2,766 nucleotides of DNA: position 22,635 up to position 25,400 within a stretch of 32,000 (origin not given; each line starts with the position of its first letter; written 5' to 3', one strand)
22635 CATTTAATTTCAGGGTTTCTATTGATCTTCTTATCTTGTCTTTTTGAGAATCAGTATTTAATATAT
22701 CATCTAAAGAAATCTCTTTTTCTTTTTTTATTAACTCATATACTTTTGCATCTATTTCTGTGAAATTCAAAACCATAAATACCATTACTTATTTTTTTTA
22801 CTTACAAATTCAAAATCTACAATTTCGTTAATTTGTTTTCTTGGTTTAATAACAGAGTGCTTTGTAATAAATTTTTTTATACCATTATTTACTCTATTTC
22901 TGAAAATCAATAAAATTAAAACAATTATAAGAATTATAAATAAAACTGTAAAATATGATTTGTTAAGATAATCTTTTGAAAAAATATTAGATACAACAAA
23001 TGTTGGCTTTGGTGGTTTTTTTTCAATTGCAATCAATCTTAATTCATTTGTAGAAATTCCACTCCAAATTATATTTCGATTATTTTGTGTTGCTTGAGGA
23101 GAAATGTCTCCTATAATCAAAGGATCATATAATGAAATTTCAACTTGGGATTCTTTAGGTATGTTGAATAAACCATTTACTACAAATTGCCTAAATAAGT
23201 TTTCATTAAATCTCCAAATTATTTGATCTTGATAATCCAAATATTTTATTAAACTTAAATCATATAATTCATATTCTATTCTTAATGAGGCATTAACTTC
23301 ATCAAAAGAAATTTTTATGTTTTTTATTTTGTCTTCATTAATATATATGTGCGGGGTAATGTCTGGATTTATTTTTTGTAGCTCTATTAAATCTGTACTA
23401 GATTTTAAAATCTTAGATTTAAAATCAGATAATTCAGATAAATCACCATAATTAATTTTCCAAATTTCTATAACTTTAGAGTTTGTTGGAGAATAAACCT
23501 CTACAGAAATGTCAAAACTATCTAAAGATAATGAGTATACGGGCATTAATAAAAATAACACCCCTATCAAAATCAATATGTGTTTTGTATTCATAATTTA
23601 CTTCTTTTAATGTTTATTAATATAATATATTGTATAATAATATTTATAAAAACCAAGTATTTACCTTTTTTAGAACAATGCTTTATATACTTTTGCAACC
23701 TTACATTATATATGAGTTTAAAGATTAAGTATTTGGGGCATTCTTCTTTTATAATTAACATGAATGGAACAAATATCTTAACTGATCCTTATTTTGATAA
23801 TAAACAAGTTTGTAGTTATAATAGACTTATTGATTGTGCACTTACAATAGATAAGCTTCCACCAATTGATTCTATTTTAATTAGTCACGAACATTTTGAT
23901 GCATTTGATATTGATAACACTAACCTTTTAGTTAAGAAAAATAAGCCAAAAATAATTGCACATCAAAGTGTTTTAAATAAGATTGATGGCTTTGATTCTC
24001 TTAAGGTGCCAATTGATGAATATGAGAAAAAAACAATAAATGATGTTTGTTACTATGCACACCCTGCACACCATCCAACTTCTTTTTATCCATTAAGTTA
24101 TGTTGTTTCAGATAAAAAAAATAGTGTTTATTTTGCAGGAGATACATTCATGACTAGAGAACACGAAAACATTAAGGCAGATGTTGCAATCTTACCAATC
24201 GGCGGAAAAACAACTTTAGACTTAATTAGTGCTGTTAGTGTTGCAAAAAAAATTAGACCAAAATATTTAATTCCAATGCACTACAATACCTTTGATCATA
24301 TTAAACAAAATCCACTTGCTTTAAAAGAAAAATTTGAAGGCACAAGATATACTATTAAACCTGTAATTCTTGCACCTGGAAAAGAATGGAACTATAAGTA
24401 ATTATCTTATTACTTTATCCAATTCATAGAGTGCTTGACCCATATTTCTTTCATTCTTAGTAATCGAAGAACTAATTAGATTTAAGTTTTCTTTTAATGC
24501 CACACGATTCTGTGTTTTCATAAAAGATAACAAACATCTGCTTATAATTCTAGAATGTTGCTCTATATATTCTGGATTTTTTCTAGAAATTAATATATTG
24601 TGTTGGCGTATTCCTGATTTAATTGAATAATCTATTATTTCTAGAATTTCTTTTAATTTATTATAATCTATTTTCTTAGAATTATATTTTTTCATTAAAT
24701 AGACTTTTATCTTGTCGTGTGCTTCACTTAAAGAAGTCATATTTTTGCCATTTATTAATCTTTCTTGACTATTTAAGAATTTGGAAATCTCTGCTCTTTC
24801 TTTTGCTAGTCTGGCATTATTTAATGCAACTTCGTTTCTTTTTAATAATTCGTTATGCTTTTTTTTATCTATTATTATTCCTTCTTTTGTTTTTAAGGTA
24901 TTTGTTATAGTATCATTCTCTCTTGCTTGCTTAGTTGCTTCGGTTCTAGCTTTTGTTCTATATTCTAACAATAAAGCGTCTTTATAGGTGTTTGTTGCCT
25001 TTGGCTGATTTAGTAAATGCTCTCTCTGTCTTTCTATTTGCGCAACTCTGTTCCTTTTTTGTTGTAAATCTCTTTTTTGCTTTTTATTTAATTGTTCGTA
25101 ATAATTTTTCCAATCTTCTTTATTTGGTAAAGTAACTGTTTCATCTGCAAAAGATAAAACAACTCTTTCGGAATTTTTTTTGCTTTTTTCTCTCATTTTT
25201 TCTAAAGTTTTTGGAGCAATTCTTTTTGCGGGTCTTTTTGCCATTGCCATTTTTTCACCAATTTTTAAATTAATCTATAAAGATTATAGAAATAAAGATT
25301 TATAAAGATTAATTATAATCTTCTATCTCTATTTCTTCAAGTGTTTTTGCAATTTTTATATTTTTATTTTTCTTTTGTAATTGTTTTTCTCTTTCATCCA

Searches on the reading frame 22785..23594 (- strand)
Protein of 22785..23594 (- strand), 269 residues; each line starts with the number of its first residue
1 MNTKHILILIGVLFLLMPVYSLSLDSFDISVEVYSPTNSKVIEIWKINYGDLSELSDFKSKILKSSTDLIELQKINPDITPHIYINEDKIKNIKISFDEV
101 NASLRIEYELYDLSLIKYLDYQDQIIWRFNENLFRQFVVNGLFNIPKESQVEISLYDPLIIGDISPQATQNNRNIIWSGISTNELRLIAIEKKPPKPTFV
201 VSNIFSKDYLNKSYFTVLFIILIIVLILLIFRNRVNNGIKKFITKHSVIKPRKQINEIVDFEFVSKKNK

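Call 7: search_protein_families(library=pfam, proteins=[window:22785-23594:-], max_evalue=0.01)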
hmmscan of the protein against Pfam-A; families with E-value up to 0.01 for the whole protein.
window:22785-23594:- (269 aa): 0 families

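Call 16: search_protein_families(library=pfam, proteins=[window:22785-23594:-], max_evalue=0.1)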
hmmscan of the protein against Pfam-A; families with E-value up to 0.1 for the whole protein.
window:22785-23594:- (269 aa): 1 family
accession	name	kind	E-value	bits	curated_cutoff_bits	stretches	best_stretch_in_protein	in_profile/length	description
PF05820.16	Ac81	-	0.084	12.9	25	0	200-239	130-169/178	Baculoviridae AC81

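Call 18: search_protein_families(library=ncbifam, proteins=[window:22785-23594:-], max_evalue=0.1)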
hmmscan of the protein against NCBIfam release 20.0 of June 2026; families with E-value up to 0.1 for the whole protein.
window:22785-23594:- (269 aa): 1 family
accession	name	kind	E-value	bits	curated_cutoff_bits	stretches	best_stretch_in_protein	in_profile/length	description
NF033218.1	anchor_AmaP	equivalog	0.057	13.2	55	1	188-240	24-79/166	alkaline shock response membrane anchor protein AmaP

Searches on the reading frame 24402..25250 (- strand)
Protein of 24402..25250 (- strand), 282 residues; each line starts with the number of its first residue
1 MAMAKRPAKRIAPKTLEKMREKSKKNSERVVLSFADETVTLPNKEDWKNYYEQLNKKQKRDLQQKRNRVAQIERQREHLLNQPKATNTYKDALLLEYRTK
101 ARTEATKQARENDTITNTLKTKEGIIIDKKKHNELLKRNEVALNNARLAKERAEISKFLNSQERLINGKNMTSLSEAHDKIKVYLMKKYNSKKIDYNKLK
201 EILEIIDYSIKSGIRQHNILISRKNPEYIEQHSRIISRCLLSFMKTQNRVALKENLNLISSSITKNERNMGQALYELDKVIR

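Call 7: search_protein_families(library=pfam, proteins=[window:24402-25250:-], max_evalue=0.01)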
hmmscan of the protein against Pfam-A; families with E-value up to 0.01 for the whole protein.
window:24402-25250:- (282 aa): 0 families

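Call 16: search_protein_families(library=pfam, proteins=[window:24402-25250:-], max_evalue=0.1)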
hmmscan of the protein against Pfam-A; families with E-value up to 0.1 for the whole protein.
window:24402-25250:- (282 aa): 1 family
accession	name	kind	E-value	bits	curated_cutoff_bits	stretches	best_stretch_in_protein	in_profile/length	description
PF19860.4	DUF6334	-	0.091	12.7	25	0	22-98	23-101/125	Family of unknown function (DUF6334)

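Call 18: search_protein_families(library=ncbifam, proteins=[window:24402-25250:-], max_evalue=0.1)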
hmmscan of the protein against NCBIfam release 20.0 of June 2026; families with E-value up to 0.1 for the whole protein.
window:24402-25250:- (282 aa): 0 families
